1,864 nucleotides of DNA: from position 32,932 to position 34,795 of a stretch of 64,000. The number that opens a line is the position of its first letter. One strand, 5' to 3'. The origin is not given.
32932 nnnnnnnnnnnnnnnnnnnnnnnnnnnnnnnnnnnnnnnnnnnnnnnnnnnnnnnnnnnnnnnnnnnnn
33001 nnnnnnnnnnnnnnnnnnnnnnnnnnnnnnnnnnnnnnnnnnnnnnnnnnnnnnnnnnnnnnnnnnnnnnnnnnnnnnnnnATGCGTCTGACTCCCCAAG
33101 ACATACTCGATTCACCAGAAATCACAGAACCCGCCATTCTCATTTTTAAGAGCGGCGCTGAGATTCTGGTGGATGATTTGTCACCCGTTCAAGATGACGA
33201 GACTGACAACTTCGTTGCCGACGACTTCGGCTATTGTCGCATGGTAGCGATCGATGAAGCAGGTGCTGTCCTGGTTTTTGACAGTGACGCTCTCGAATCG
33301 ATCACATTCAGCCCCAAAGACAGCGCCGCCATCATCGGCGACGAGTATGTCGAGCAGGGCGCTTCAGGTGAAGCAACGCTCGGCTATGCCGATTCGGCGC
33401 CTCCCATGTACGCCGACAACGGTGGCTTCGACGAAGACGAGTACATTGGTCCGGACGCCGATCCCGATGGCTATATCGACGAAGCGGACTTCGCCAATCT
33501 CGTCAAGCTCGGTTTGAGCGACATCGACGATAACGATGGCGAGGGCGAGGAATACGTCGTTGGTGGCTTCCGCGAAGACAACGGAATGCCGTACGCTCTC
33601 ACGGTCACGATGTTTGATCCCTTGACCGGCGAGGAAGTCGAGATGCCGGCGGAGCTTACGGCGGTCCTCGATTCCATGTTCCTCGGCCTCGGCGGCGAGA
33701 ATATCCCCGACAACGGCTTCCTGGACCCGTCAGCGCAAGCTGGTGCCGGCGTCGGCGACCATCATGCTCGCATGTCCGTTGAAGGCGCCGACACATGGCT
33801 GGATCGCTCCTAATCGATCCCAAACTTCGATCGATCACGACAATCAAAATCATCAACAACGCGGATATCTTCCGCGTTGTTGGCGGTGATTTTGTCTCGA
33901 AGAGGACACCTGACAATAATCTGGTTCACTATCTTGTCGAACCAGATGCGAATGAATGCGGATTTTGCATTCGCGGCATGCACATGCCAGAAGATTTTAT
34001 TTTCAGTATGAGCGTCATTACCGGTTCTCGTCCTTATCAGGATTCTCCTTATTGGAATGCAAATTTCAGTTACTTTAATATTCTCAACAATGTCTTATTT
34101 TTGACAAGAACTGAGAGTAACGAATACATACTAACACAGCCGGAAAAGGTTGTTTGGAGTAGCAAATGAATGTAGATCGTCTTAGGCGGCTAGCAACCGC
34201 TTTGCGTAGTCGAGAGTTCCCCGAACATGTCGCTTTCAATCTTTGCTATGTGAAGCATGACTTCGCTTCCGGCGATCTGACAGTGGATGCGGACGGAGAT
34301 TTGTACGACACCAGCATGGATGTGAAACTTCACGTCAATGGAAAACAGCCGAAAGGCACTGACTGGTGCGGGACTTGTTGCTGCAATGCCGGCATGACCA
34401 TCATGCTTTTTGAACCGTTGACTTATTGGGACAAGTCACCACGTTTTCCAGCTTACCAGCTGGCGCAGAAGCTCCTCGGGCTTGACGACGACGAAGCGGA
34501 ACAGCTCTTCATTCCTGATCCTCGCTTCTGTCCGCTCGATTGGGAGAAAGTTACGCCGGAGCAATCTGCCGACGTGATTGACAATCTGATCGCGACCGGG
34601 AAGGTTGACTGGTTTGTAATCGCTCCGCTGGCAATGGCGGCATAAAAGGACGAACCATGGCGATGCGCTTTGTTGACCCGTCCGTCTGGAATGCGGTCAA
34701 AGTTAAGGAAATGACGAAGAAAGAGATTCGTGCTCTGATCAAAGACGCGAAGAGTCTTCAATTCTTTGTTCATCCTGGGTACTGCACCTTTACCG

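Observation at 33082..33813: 243-aa polyacidic protein as a candidate DNA-mimic anti-restriction or anti-defence factor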

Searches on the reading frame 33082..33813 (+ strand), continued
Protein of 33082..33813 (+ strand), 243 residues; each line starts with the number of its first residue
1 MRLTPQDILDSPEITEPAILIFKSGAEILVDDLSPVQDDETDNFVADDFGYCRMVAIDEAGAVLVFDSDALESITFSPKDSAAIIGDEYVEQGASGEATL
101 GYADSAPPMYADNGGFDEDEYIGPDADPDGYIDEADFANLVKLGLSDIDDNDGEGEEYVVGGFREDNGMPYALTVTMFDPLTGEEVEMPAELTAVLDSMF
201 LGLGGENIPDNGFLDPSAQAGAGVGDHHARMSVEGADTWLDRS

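Call 82: search_protein_families(library=phrogs, alignment_id=A2, max_evalue=1)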
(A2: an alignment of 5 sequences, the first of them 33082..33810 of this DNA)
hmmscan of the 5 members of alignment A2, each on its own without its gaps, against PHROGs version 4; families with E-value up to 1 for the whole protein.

A. member 1, window:33082-33810:+ (243 aa): 0 families

B. families by the number of members that match (of 5 scanned): 7 families
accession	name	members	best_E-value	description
phrog_9998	-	1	0.1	-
phrog_10520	-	1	0.11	-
phrog_14827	-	1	0.13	-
phrog_26007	-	1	0.17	-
phrog_23966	-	1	0.21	Alt-like RNA polymerase ADP-ribosyltransferase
phrog_19996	-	1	0.26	-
phrog_33513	-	1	0.33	-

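Call 84: find_related_loci(query=P0005, collection=viral_contigs, flank=5000)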
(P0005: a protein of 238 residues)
Query P0005 (238 aa) in viral_contigs; peptide patterns used: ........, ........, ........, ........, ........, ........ (x = any residue, [..] = any of these).
3 stretches matched a pattern, but none encodes a relative of the query by tblastn (E <= 1e-3).

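Call 85: find_related_loci(query=P0007, collection=viral_contigs, flank=5000)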
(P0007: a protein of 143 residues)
Query P0007 (143 aa) in viral_contigs; peptide patterns used: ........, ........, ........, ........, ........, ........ (x = any residue, [..] = any of these).
61 stretches matched a pattern, but none encodes a relative of the query by tblastn (E <= 1e-3).

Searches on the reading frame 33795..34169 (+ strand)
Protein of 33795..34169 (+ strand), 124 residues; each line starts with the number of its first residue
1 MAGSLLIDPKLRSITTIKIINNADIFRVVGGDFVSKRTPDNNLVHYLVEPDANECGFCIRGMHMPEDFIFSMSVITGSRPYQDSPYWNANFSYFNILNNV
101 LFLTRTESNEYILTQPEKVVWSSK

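Call 6: search_protein_families(library=pfam, proteins=[window:33795-34169:+], max_evalue=0.1)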
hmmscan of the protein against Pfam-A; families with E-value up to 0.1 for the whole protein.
window:33795-34169:+ (124 aa): 1 family
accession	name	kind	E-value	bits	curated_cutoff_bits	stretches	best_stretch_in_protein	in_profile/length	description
PF01799.25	Fer2_2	-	0.062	13.9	30.3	1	42-64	13-35/75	[2Fe-2S] binding domain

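Call 7: search_protein_families(library=phrogs, proteins=[window:33795-34169:+], max_evalue=0.01)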
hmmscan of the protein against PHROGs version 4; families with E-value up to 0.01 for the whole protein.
window:33795-34169:+ (124 aa): 0 families

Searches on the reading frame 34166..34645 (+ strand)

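Call 6: search_protein_families(library=pfam, proteins=[window:34166-34645:+], max_evalue=0.1)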
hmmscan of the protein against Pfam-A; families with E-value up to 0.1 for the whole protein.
window:34166-34645:+ (159 aa): 0 families

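Call 7: search_protein_families(library=phrogs, proteins=[window:34166-34645:+], max_evalue=0.01)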
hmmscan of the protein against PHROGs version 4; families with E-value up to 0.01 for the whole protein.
window:34166-34645:+ (159 aa): 2 families
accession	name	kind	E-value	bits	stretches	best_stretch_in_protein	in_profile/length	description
phrog_13468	-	unknown function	1.3e-07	32.5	1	98-152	87-142/195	-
phrog_889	-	unknown function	1.2e-05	25.9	1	58-118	53-128/162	-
